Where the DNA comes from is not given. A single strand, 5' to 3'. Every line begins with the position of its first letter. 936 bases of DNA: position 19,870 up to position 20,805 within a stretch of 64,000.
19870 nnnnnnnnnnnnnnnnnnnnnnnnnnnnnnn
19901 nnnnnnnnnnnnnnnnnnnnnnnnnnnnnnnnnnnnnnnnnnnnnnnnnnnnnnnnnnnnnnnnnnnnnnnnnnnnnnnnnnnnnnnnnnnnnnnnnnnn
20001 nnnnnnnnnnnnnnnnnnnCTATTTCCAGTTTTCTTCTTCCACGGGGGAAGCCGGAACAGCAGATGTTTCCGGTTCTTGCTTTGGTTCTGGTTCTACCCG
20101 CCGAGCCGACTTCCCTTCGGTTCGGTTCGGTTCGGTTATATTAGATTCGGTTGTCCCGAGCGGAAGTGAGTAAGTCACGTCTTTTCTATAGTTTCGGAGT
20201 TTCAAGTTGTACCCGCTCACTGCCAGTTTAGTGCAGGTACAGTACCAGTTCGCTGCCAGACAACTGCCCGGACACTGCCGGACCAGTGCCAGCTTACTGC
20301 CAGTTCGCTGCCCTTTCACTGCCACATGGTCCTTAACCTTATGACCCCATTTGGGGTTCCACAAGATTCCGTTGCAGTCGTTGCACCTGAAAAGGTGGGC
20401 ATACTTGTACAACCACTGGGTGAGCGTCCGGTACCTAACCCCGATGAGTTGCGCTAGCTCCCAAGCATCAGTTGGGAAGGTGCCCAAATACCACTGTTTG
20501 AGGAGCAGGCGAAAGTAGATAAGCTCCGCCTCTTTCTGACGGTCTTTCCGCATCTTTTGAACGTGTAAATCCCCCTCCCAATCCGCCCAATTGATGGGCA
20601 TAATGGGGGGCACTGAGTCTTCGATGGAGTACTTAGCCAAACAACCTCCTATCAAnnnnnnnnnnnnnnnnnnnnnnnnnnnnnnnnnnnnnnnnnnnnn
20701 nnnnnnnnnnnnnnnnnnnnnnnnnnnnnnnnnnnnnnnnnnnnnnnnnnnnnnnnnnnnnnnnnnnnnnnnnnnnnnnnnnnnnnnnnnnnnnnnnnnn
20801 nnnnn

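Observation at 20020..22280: Origin-like iteron array (about 10 phased 11-bp repeats) embedded inside the putative initiator gene next to the DnaB helicase, a lambda O/ori-type organisation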

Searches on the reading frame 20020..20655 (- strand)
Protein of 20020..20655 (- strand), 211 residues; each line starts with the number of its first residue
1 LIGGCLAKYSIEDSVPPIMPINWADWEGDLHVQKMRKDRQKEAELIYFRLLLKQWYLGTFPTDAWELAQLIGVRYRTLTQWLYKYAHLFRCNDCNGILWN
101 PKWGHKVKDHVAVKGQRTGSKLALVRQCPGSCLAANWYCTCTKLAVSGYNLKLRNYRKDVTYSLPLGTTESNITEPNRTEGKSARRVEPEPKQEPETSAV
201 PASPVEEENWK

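Call 6: search_protein_families(library=pfam, proteins=[window:20020-20655:-], max_evalue=0.1)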
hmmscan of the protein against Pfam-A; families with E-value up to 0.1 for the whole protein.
window:20020-20655:- (211 aa): 0 families

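Call 7: search_protein_families(library=phrogs, proteins=[window:20020-20655:-], max_evalue=0.1)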
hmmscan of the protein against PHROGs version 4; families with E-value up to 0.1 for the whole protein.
window:20020-20655:- (211 aa): 0 families

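Call 11: find_homologous_proteins(query=window:20020-20655:-, max_evalue=0.001)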
Query window:20020-20655:- (211 aa): 2 proteins with E <= 0.001 among 41 candidates.
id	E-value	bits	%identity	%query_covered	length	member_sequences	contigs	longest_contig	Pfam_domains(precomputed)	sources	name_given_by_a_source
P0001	4.6e-141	486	99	98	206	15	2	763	-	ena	-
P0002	1.3e-72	262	57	95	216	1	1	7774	-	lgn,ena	-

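Call 12: find_related_loci(query=window:20020-20655:-, collection=viral_contigs, flank=6000)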
Query window:20020-20655:- (211 aa) in viral_contigs; peptide patterns used: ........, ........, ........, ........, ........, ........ (x = any residue, [..] = any of these).
12 stretches matched a pattern; 4 encode a relative of the query (tblastn E <= 1e-3); 4 distinct loci.
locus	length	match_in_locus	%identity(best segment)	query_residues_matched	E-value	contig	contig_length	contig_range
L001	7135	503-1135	98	1-211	2e-142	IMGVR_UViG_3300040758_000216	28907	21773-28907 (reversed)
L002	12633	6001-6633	98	1-211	2e-142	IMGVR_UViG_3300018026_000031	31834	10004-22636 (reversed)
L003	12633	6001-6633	98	1-211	2e-142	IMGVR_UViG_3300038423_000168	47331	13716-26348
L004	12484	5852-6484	98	1-211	2e-142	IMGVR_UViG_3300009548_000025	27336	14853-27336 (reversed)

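Call 13: find_encoding_contigs(protein=P0002, flank=8000)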
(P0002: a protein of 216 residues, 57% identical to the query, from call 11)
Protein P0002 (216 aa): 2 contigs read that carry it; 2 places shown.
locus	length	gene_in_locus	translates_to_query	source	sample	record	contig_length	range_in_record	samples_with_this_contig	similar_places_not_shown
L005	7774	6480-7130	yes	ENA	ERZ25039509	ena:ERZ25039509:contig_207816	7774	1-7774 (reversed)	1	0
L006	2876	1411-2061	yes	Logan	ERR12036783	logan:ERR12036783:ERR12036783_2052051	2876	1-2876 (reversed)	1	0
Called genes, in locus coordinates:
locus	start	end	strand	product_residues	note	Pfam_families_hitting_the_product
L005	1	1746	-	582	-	?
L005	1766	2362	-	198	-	-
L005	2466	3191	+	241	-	-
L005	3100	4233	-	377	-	-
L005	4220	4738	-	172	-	-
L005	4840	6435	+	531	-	PF20720:nSTAND3 (faint)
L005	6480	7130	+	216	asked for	-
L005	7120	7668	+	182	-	-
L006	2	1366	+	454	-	?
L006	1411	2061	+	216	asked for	-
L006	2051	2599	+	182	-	-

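Call 28: predict_structure(alignment_id=A2)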
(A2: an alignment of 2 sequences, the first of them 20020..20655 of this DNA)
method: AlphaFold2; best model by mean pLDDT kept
length: 211 residues; sequences in the alignment: 2
mean_pLDDT: 38.0   pTM: 0.29
mean pLDDT of the five models: 38.0, 36.9, 36.0, 33.3, 33.2
residues with pLDDT >= 90: 0; 70-90: 0; 50-70: 42; < 50: 169
segments of 3 or more residues with pLDDT < 50: 1-41, 56-60, 89-211
pLDDT, mean of each block of 10 residues (from residue 1): 33 31 34 40 53 51 58 61 55 45 42 34 30 32 26 21 23 24 29 37 40 35
secondary structure, 60 per line:
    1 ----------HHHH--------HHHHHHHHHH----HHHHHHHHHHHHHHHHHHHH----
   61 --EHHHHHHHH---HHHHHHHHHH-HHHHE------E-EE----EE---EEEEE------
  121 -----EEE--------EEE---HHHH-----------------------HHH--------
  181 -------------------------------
elements in order: H11-14 H23-32 H37-56 H64-71 H75-84 H86-89 E110-114 E126-128 E137-139 H143-146
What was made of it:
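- Tried and rejected: First AF2 model: built from a 2-sequence alignment, unusable at pLDDT 38 (call 28).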

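Call 29: search_protein_representatives(alignment_id=A2)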
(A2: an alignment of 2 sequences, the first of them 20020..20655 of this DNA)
Query: 2 sequences, 221 profile positions. Proteins with E-value up to 0.001 (for the whole library): 58; up to 1e-10: 37; up to 1e-30: 1. The best 58 are listed.
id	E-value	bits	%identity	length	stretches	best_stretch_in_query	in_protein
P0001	3.9e-125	431.8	-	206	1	6-216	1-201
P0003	3.3e-29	118.1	-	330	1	9-185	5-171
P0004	1.7e-28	115.8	-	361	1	8-181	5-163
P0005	8.7e-27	110.2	-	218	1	7-191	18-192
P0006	7.6e-24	100.6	-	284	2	6-88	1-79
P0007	7.6e-23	97.3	-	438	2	10-97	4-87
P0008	3.0e-22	95.3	-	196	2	6-88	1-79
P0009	4.5e-22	94.8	-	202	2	8-131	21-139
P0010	4.1e-19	85.1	-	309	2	13-97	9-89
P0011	6.1e-19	84.5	-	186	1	12-186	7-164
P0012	1.1e-18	83.7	-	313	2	6-89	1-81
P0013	1.3e-18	83.4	-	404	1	7-181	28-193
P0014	1.9e-18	82.9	-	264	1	7-177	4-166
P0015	3.6e-18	82.0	-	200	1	9-192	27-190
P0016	7.8e-18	80.9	-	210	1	12-191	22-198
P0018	1.4e-15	73.6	-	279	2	7-97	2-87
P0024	2.5e-14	69.4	-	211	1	8-188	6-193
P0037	1.8e-11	60.1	-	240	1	13-181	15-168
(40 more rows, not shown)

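Call 34: find_related_loci(query=A4, collection=viral_contigs, flank=5000)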
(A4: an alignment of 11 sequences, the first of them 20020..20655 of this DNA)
Query A4 (211 aa) in viral_contigs; peptide patterns used: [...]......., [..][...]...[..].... (x = any residue, [..] = any of these).
36 stretches matched a pattern; 4 encode a relative of the query (tblastn E <= 1e-3); 4 distinct loci.
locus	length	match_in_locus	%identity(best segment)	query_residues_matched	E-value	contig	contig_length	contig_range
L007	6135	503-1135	98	1-211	1e-142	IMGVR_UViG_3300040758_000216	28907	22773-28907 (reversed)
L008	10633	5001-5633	98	1-211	1e-142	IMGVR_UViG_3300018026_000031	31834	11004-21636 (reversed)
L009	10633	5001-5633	98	1-211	1e-142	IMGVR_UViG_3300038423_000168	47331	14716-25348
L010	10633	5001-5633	98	1-211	1e-142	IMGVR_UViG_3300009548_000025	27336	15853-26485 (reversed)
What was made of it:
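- Tried and rejected: With A4 it only re-found near-identical IMG/VR contigs (call 34).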

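Call 35: find_homologous_proteins(query=A3, max_evalue=0.00001)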
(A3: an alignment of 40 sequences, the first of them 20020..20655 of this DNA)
Query A3 (40 sequences) (211 aa, profile of the alignment): 13 proteins with E <= 0.00001 among 5086 candidates.
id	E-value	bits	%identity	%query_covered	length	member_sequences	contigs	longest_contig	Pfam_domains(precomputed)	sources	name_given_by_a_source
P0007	3.8e-76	275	35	90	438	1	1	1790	-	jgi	jgi:hypothetical protein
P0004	4.1e-75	272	38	91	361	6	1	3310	-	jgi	jgi:hypothetical protein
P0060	1.1e-62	231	36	83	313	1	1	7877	-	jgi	jgi:hypothetical protein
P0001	6.9e-57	212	99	98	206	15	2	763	-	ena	-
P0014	7.2e-56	208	34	94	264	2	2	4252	-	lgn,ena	-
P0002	4.0e-53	199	57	95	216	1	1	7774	-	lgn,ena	-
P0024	7.9e-51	192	27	83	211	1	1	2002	-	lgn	-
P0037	2.1e-45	174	30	80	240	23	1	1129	-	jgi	-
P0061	5.8e-45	173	32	80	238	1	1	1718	-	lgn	-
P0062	5.9e-44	169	31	80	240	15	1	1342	-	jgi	jgi:hypothetical protein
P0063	3.5e-41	160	31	90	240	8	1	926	-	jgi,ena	-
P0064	2.7e-24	105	34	41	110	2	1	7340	-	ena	-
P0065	5.2e-6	45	41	19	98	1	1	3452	-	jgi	-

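Call 36: find_encoding_contigs(protein=P0060, flank=8000, max_places=2)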
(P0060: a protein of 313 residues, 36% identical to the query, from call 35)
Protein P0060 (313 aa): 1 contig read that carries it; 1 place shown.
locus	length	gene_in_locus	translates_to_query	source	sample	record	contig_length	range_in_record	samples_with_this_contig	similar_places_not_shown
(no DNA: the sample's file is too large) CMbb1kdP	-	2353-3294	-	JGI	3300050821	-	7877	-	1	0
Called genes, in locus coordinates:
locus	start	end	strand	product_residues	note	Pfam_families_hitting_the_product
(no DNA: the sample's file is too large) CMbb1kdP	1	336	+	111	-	?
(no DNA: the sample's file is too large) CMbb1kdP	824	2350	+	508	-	PF03796:DnaB_C (weak)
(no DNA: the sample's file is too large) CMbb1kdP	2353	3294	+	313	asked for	-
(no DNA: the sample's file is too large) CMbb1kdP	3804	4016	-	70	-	-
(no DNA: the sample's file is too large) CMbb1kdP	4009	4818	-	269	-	PF01555:N6_N4_Mtase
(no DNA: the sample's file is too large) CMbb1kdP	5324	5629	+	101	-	PF03992:ABM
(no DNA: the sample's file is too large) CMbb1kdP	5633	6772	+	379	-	PF00465:Fe-ADH, PF13685:Fe-ADH_2 (weak), PF25137:ADH_Fe_C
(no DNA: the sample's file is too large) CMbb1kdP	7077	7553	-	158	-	-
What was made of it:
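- On DnaB-like replicative helicase (the neighbour gene): Pfam DnaB_C is only weak, and only in a relative (call 36).
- Tried and rejected: P0060 contig: no DNA available (call 36).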

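Call 37: find_encoding_contigs(protein=P0004, flank=8000, max_places=2)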
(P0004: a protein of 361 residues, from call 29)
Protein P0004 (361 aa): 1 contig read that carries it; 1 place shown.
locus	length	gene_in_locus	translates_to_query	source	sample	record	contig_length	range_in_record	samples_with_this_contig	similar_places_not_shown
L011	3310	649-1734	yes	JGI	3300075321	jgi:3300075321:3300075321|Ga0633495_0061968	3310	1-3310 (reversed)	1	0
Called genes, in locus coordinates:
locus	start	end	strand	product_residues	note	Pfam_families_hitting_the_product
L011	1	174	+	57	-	?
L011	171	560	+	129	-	-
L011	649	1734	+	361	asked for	-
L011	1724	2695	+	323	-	-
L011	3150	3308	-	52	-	?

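Call 38: find_encoding_contigs(protein=P0014, flank=8000, max_places=2)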
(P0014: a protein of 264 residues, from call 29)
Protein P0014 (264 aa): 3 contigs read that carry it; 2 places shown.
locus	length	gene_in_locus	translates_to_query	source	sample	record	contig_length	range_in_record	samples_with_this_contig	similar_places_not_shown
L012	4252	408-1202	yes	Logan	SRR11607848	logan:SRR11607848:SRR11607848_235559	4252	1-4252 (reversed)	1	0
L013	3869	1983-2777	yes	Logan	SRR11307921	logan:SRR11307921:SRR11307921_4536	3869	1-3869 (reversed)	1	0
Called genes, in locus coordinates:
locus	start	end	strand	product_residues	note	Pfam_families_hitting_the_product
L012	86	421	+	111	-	-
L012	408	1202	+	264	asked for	-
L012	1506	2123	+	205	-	-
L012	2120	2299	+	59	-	-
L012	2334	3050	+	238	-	-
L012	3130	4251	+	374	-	?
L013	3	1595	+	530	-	?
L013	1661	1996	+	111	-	-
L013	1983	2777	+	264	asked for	-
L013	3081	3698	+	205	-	-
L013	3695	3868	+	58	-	?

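Call 39: find_encoding_contigs(protein=P0007, flank=8000, max_places=2)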
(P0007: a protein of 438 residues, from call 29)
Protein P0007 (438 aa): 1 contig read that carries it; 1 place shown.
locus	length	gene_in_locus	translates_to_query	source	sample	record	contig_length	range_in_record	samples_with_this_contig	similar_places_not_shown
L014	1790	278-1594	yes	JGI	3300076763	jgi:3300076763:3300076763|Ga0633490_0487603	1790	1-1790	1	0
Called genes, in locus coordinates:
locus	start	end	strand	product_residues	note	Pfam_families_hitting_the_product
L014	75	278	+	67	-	PF13412:HTH_24, PF13404:HTH_AsnC-type (weak), PF08279:HTH_11 (weak)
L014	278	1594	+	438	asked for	-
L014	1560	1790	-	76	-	?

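Call 40: find_encoding_contigs(protein=P0024, flank=8000, max_places=1)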
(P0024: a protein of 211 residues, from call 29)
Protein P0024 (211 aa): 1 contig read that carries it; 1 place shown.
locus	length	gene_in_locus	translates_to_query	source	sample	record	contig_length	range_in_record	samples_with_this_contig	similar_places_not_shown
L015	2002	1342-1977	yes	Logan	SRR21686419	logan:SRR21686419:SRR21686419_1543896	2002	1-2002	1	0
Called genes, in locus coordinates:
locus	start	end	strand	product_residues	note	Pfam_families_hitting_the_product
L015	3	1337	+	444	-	?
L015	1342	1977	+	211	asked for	-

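Call 41: find_encoding_contigs(protein=P0061, flank=8000, max_places=1)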
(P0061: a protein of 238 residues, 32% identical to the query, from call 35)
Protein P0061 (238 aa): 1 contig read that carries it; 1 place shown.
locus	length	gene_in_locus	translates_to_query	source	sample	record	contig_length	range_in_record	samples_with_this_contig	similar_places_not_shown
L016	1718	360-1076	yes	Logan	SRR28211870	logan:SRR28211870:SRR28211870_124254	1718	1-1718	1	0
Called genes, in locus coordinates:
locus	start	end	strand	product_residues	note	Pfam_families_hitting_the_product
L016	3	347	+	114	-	?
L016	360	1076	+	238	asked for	-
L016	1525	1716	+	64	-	?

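Call 42: find_encoding_contigs(protein=P0037, flank=8000, max_places=1)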
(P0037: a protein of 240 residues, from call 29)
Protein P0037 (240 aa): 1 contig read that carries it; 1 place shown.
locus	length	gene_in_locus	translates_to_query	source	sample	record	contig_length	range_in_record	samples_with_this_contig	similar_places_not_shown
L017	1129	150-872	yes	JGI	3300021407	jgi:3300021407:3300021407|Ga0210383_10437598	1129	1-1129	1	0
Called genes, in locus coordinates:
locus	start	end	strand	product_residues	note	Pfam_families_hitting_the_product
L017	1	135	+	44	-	?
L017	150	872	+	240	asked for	-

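Call 47: search_protein_families(library=pfam, alignment_id=A3, max_evalue=1)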
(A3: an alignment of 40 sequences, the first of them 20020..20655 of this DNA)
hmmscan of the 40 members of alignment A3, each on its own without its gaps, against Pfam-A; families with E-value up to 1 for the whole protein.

A. member 1, window:20020-20655:- (211 aa): 0 families

B. families by the number of members that match (of 40 scanned): 35 families (the first 25 are shown)
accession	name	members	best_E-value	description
PF07120.17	DUF1376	17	0.00011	Protein of unknown function (DUF1376)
PF00684.25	DnaJ_CXXCXGXG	3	0.0027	DnaJ central domain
PF13384.12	HTH_23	2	0.014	Homeodomain-like domain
PF15777.11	Anti-TRAP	2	0.016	Tryptophan RNA-binding attenuator protein inhibitory protein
PF05887.16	Trypan_PARP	2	0.018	Procyclic acidic repetitive protein (PARP)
PF02591.20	Zn_ribbon_9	2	0.045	C4-type zinc ribbon domain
PF08410.15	DUF1737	1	0.0077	Domain of unknown function (DUF1737)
PF11330.14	30K_MP_C_Ter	1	0.0096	C-Terminal of 30K viral movement proteins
PF13453.11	Zn_ribbon_TFIIB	1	0.02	Transcription factor zinc-finger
PF22182.2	DUF6945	1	0.021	Domain of unknown function (DUF6945)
PF12760.12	Zn_ribbon_IS1595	1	0.044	Transposase zinc-ribbon domain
PF13408.12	Zn_ribbon_recom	1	0.045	Recombinase zinc beta ribbon domain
PF13613.12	HTH_Tnp_4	1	0.057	Helix-turn-helix of DDE superfamily endonuclease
PF10738.15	Lpp-LpqN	1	0.064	Probable lipoprotein LpqN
PF00780.28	CNH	1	0.068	CNH domain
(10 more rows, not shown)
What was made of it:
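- On DUF1376 (PF07120): 17 of 40 relatives hit with best E 1e-4 (call 47).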

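Call 53: search_dna_similar(query=window:20020-20655:-, collection=phages, mode=protein, max_evalue=1)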
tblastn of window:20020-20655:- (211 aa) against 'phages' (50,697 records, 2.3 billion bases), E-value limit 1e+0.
No match.

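Call 60: predict_structure(alignment_id=A3)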
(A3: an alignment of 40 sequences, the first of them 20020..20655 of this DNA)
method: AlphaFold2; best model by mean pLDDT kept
length: 211 residues; sequences in the alignment: 40
mean_pLDDT: 75.5   pTM: 0.65
mean pLDDT of the five models: 75.5, 74.0, 73.3, 72.7, 70.6
residues with pLDDT >= 90: 84; 70-90: 41; 50-70: 51; < 50: 35
segments of 3 or more residues with pLDDT < 50: 110-135, 172-178
pLDDT, mean of each block of 10 residues (from residue 1): 65 85 90 90 94 96 96 96 92 88 66 42 44 50 82 93 87 50 56 60 66 55
secondary structure, 60 per line:
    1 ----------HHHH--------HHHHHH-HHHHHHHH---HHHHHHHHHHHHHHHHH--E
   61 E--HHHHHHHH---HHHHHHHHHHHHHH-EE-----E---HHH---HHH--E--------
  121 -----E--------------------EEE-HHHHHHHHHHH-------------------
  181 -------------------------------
elements in order: H11-14 H23-28 H30-37 H41-57 H64-71 H75-88 E147-149 H151-161
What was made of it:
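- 20218..20327 (-): Array of ten head-to-tail 11-bp units. Coding-strand consensus is aaCtGGCAGTG; on the + strand it is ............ Proposed iterons (initiator-binding sites). The array is translated in all three frames as residues ~110-146 of the ORF. Call 60: the encoded residues 110-135 have pLDDT below 50.
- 20020..20655 (-): ORF carrying the repeats. 211 aa from TTG 20655; probably 206 aa from TTG 20640, after AGGAGG at 20645-20650. Winged-helix N-domain (residues ~10-105), disordered linker (110-135), structured helix (140-170), low-complexity tail. Proposed origin-binding initiator. Call 60: AF2 pLDDT 75.5.
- On RepA_N (PF06970): Residues 110-135 have pLDDT below 50, between two confident segments (call 60).
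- Closest known: RepA_N plasmid initiators. Same: The linker here is predicted disordered (call 60).
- AF2 gives pLDDT 85-96 for the N-domain (call 60). The encoded peptide is predicted disordered (call 60).
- Tried and rejected: It was replaced by a 40-sequence model (call 60).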

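Call 67: fold_search(model_id=the predicted structure, library=viral)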
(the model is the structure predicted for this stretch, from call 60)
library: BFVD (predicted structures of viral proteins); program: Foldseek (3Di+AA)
matches with E <= 10: 121; with E <= 0.001: 0
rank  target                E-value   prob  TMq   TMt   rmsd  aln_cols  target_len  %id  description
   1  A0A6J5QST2            6.6e-02  0.96  0.39  0.30  19.1       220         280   12  DUF1376 domain-containing protein [uncultured Caudovirales phage]
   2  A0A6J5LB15            9.5e-02  1.00  0.34  0.28   2.1        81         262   18  DUF1376 domain-containing protein [uncultured Caudovirales phage]
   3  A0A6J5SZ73            1.4e-01  0.72  0.31  0.21  20.7       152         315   18  DUF1376 domain-containing protein [uncultured Caudovirales phage]
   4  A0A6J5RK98            1.8e-01  0.44  0.35  0.26  26.0       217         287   17  DUF1376 domain-containing protein [uncultured Caudovirales phage]
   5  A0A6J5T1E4            2.1e-01  0.82  0.37  0.27  21.1       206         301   12  Lin1244/Lin1753-like N-terminal domain-containing protein [uncultured Caudovirales phage]
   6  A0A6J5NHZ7            2.1e-01  0.38  0.28  0.30  16.2       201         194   15  Uncharacterized protein (Fragment) [uncultured Caudovirales phage]
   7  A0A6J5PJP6            5.1e-01  0.51  0.22  0.38  14.1        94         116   12  Uncharacterized protein [uncultured Caudovirales phage]
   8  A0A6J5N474            5.5e-01  0.35  0.28  0.29  17.0       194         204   15  DUF1376 domain-containing protein [uncultured Caudovirales phage]
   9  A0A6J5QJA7            5.8e-01  0.47  0.34  0.28  18.9       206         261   16  DUF1376 domain-containing protein [uncultured Caudovirales phage]
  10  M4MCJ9                6.2e-01  0.33  0.21  0.44  11.7        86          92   14  (no name in the UniProt tables at hand)
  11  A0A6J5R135            7.0e-01  0.14  0.20  0.34  11.4        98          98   16  Uncharacterized protein [uncultured Caudovirales phage]
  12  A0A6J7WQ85            7.9e-01  0.25  0.34  0.25  17.5       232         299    8  DUF1376 domain-containing protein [uncultured Caudovirales phage]
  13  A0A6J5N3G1            8.9e-01  0.06  0.14  0.09  23.2       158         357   16  Uncharacterized protein [uncultured Caudovirales phage]
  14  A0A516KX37            9.4e-01  0.33  0.22  0.48   7.9        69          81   19  (no name in the UniProt tables at hand)
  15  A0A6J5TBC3            9.4e-01  0.04  0.17  0.13  20.2       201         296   14  Helix-turn-helix domain containing protein [uncultured Caudovirales phage]
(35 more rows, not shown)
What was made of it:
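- On DUF1376 (PF07120): BFVD fold hits to DUF1376 proteins have probability up to 1.0 but E of 0.07 or worse (call 67).
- BFVD top hits are DUF1376 and replisome-organiser N-domains (call 67).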

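Call 75: search_protein_families(library=phrogs, alignment_id=A3, max_evalue=0.1)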
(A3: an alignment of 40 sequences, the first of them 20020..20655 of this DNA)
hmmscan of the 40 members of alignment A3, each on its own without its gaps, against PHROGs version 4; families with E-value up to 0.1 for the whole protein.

A. member 1, window:20020-20655:- (211 aa): 0 families

B. families by the number of members that match (of 40 scanned): 14 families
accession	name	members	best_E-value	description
phrog_9327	-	5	0.00011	primosomal protein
phrog_24353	-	2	0.0013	-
phrog_17221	-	2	0.0044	-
phrog_33625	-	1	0.00012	holin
phrog_7696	-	1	0.0028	-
phrog_37696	-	1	0.0037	-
phrog_8924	-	1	0.026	-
phrog_8683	-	1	0.032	-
phrog_34997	-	1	0.067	-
phrog_25796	-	1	0.069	-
phrog_9188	-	1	0.073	-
phrog_3992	-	1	0.09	primosomal protein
phrog_21597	-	1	0.095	-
phrog_27506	-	1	0.096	-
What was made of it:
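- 20020..20655 (-): Call 75: phrog_9327 'primosomal protein'.
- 17 of 40 members match Pfam DUF1376 and 5 of 40 match phrog_9327 'primosomal protein' (calls 47, 75).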

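Call 91: find_related_loci(query=A7, collection=metagenome_contigs, flank=3000)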
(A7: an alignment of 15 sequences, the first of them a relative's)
Query A7 (279 aa) in metagenome_contigs; peptide patterns used: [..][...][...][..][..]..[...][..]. (x = any residue, [..] = any of these).
79 stretches matched a pattern; 11 encode a relative of the query (tblastn E <= 1e-3); 11 distinct loci.
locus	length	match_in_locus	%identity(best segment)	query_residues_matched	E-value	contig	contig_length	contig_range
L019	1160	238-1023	47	1-248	5e-77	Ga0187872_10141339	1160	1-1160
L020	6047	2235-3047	40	1-255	1e-54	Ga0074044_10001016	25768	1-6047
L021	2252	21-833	40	1-255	8e-55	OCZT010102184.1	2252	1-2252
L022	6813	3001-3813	40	1-255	2e-54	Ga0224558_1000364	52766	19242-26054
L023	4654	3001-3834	40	1-258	1e-54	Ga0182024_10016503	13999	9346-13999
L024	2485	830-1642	41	1-255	3e-54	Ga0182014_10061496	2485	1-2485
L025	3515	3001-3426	54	1-142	5e-51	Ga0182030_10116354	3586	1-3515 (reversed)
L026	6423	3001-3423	56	1-141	6e-50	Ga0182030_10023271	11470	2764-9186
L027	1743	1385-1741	55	1-119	2e-44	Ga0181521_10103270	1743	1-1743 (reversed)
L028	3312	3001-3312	57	1-104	1e-37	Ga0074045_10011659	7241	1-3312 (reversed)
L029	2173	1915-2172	48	1-86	6e-23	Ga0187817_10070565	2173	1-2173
